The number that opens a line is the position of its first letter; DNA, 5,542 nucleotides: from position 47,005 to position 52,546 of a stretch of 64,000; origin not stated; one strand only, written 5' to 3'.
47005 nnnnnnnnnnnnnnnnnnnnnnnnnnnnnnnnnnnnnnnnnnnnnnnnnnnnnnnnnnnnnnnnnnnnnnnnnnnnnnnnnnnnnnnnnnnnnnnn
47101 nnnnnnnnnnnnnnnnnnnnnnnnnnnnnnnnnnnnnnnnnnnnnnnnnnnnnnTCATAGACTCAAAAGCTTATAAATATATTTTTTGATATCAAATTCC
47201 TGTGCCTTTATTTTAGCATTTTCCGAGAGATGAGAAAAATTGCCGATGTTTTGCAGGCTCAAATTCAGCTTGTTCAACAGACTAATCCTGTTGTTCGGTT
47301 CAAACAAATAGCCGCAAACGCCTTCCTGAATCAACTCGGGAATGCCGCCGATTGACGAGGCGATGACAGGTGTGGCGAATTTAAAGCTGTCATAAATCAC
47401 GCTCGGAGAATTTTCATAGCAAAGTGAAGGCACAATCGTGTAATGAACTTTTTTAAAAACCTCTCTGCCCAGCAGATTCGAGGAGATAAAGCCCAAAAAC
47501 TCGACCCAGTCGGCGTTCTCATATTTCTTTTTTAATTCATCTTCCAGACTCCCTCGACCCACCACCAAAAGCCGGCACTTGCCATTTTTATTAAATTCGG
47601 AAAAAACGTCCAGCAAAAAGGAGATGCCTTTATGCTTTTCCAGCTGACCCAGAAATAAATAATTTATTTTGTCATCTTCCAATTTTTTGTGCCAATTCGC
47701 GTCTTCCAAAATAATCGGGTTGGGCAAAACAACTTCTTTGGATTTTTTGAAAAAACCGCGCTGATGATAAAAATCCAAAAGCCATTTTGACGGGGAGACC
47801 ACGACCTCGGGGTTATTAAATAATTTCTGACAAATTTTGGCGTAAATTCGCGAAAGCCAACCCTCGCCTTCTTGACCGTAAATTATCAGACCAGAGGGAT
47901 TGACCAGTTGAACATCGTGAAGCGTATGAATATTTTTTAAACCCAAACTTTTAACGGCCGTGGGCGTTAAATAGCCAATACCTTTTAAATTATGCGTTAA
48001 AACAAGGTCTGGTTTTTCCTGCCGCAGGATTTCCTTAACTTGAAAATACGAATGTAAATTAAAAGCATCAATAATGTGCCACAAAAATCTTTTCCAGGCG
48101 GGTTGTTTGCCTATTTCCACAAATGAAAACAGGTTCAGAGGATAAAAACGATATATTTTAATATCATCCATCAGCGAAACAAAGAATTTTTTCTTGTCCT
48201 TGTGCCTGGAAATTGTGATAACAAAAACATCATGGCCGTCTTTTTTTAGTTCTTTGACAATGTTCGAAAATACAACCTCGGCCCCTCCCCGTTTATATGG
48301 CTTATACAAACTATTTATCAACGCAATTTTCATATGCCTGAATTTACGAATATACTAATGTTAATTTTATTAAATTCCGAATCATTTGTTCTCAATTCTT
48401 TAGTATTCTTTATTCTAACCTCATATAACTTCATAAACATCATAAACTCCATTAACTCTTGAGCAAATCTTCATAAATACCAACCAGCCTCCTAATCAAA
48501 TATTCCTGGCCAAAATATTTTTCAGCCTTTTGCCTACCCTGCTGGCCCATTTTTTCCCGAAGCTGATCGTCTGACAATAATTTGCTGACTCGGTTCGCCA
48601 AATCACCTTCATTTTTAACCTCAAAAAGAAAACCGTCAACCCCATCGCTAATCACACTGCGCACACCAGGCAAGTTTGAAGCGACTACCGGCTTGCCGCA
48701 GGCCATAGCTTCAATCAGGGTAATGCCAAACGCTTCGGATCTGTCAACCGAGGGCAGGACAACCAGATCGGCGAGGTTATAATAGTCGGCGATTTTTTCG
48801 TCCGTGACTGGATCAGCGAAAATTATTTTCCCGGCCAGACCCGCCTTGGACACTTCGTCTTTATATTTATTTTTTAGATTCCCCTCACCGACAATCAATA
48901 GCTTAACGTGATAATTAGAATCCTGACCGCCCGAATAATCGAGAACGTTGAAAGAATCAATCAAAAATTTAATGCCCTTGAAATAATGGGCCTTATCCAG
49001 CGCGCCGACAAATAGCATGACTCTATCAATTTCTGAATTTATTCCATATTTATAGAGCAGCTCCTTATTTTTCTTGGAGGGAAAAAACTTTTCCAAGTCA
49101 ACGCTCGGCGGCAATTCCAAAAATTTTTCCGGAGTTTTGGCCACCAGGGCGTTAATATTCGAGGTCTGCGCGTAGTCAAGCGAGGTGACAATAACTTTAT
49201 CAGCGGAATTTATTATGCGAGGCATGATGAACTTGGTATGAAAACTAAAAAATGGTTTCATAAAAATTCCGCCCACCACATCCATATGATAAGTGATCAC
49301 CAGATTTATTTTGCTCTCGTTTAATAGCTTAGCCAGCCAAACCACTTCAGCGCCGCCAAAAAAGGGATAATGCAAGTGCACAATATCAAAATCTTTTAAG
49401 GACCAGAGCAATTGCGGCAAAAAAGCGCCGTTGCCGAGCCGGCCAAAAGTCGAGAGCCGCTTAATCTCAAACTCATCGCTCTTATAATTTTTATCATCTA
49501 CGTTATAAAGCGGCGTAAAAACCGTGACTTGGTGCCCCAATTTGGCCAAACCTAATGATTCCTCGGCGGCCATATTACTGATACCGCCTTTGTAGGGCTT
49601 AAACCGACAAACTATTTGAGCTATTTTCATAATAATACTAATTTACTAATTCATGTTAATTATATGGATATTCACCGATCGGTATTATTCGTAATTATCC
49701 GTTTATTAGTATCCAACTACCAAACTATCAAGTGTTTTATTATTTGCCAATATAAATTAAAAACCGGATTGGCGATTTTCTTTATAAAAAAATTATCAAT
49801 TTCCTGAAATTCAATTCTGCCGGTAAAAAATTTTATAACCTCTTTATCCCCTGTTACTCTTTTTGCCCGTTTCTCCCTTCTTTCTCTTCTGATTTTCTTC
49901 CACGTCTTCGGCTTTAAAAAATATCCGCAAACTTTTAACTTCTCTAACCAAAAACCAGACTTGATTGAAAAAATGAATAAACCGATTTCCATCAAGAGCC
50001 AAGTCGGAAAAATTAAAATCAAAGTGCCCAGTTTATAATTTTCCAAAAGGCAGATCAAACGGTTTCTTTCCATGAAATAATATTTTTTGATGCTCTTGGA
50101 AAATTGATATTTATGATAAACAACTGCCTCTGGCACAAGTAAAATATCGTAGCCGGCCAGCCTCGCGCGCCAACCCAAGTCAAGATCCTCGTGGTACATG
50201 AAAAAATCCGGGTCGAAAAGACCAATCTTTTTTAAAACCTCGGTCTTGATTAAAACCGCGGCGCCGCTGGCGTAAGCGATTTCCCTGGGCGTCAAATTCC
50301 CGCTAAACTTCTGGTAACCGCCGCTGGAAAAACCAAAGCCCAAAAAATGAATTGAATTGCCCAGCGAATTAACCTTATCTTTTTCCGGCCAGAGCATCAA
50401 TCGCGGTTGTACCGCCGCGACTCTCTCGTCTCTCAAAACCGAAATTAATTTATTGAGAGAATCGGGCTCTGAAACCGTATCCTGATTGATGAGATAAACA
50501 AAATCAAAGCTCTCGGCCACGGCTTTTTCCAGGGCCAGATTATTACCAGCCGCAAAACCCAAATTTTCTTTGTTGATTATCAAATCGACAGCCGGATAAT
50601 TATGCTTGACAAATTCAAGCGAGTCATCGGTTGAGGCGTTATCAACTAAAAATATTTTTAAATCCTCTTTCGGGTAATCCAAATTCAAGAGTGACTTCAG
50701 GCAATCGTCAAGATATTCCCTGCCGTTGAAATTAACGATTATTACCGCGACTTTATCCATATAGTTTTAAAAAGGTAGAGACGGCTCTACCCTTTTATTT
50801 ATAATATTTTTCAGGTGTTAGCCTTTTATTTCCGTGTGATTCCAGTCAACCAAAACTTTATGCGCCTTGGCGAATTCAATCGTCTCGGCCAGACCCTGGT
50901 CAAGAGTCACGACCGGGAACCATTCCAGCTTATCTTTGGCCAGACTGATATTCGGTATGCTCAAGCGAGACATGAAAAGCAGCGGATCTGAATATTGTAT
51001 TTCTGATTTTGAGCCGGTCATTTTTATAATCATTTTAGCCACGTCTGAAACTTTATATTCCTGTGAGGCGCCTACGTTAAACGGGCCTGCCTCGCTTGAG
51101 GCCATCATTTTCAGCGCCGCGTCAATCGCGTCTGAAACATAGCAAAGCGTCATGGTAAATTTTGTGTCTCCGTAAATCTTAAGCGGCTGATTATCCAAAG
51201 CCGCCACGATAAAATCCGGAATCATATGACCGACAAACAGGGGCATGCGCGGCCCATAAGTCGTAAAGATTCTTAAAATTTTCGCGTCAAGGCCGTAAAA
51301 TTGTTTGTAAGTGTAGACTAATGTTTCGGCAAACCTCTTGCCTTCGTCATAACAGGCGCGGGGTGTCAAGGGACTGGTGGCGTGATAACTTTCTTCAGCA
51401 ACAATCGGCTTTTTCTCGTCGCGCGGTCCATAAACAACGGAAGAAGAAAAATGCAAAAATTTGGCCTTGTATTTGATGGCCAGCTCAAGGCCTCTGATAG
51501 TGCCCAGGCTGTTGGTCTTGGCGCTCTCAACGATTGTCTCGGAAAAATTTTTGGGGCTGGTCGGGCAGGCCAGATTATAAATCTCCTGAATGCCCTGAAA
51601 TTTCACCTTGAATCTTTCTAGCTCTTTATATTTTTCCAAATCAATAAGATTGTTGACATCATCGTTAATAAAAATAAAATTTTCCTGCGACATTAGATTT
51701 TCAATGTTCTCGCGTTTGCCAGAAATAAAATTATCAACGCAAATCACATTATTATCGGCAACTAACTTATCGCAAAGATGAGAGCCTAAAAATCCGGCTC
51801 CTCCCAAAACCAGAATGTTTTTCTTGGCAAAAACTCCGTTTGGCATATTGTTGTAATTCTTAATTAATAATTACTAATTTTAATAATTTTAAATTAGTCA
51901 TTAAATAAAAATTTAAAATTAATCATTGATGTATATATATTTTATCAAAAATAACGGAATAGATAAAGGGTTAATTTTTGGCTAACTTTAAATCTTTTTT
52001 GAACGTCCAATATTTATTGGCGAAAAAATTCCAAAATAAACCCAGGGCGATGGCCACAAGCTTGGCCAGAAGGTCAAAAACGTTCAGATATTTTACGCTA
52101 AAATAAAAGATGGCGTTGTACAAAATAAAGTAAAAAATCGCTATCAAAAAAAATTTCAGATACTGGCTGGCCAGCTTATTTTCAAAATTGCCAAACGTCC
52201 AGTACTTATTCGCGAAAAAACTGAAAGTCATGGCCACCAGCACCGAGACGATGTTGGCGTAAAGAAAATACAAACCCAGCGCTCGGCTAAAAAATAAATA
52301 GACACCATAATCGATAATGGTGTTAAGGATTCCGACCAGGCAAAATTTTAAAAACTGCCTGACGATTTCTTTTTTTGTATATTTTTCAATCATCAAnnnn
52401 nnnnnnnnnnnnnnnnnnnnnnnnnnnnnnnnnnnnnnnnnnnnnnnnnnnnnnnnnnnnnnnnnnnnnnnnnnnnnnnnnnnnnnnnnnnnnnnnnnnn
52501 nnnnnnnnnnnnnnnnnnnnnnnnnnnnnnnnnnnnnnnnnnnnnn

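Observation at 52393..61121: A ~115-aa domain of unknown function shared by three adjacent secreted proteins (S8 protease, Ig-domain protein, giant adhesin)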

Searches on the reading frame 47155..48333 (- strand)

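Call 19: search_protein_families(library=pfam, proteins=[window:47155-48333:-], max_evalue=0.001)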
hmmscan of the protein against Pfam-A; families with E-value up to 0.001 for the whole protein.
window:47155-48333:- (392 aa): 5 families
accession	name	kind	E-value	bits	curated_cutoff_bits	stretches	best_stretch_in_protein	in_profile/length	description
PF00534.26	Glycos_transf_1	-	2.4e-25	89.5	26.4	1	216-374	9-170/172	Glycosyl transferases group 1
PF13692.12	Glyco_trans_1_4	-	4e-23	82.7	27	1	225-358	4-138/142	Glycosyl transferases group 1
PF13439.12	Glyco_transf_4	-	3.6e-18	66.6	28.5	1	16-210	2-169/170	Glycosyltransferase Family 4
PF13579.12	Glyco_trans_4_4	-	1.5e-13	51.8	29.7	1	16-205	1-157/158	Glycosyl transferase 4-like domain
PF13477.12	Glyco_trans_4_2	-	7.6e-07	29.8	23.4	1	18-139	9-107/139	Glycosyl transferase 4-like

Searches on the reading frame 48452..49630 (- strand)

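Call 19: search_protein_families(library=pfam, proteins=[window:48452-49630:-], max_evalue=0.001)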
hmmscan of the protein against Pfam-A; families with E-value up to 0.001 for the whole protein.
window:48452-49630:- (392 aa): 7 families
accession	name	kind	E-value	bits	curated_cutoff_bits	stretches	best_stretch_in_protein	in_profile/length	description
PF00534.26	Glycos_transf_1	-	2.4e-41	141.6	26.4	1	202-367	15-171/172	Glycosyl transferases group 1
PF13692.12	Glyco_trans_1_4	-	2.1e-34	119.2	27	1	203-354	2-142/142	Glycosyl transferases group 1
PF13439.12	Glyco_transf_4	-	5.5e-17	62.8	28.5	1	15-152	2-143/170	Glycosyltransferase Family 4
PF13579.12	Glyco_trans_4_4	-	9.4e-11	42.7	29.7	1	15-154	1-139/158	Glycosyl transferase 4-like domain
PF13524.12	Glyco_trans_1_2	-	3e-10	40.7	25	1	240-373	13-133/144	Glycosyl transferase-like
PF20706.3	GT4-conflict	-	9.1e-08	31.9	26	1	206-333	201-326/385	Family 4 Glycosyltransferase in conflict systems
PF13477.12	Glyco_trans_4_2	-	0.00073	20.2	23.4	0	27-150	19-139/139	Glycosyl transferase 4-like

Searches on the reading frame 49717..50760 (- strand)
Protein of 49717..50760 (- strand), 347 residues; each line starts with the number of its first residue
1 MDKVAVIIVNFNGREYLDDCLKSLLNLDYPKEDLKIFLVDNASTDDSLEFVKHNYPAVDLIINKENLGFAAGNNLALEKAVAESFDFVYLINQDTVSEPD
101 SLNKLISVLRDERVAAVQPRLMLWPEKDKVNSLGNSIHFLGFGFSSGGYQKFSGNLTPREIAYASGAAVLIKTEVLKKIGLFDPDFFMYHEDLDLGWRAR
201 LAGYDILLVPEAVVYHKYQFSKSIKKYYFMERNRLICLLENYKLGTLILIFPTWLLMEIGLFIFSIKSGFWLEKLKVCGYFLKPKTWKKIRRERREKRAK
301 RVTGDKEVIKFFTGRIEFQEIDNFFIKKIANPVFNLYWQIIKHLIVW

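Call 19: search_protein_families(library=pfam, proteins=[window:49717-50760:-], max_evalue=0.001)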
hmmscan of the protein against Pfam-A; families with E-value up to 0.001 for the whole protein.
window:49717-50760:- (347 aa): 3 families
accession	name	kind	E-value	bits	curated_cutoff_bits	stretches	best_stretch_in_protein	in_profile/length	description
PF13641.12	Glyco_tranf_2_3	-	1.1e-25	91.4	27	1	4-227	3-220/230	Glycosyltransferase like family 2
PF00535.33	Glycos_transf_2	-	6.6e-22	78.7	23.3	1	6-180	2-168/168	Glycosyl transferase family 2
PF13632.12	Glyco_trans_2_3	-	2.3e-11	44.3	27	1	88-221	2-128/198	Glycosyl transferase family group 2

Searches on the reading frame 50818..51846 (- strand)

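Call 19: search_protein_families(library=pfam, proteins=[window:50818-51846:-], max_evalue=0.001)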
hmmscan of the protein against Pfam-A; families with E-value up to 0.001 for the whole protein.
window:50818-51846:- (342 aa): 6 families
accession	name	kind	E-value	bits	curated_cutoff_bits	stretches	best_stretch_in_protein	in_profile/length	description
PF01370.27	Epimerase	-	1.2e-42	146.4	20.9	1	11-259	1-240/240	NAD dependent epimerase/dehydratase family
PF16363.11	GDP_Man_Dehyd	-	4.1e-39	135.4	27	1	12-321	1-331/332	GDP-mannose 4,6 dehydratase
PF01073.25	3Beta_HSD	-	7.4e-11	42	22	1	12-206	1-191/280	3-beta hydroxysteroid dehydrogenase/isomerase family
PF07993.18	NAD_binding_4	-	1.6e-09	37.8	20.1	1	87-194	90-205/258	Male sterility protein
PF04321.23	RmlD_sub_bind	-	2.2e-09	37.3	27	1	10-281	2-235/287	RmlD substrate binding domain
PF02719.21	Polysacc_synt_2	-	4.7e-07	29.7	20.2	0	11-129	1-121/293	Polysaccharide biosynthesis protein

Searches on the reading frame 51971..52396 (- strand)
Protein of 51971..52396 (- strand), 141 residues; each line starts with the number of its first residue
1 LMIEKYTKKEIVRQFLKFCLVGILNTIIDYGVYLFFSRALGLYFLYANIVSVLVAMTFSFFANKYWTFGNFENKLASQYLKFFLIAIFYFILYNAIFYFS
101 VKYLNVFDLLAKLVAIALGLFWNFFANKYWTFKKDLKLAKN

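Call 19: search_protein_families(library=pfam, proteins=[window:51971-52396:-], max_evalue=0.001)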
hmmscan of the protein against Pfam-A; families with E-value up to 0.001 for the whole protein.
window:51971-52396:- (141 aa): 1 family
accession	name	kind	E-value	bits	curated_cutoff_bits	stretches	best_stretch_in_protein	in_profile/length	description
PF04138.20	GtrA_DPMS_TM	-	1.5e-25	90.1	26.1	1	17-132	1-117/117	GtrA/DPMS, transmembrane domain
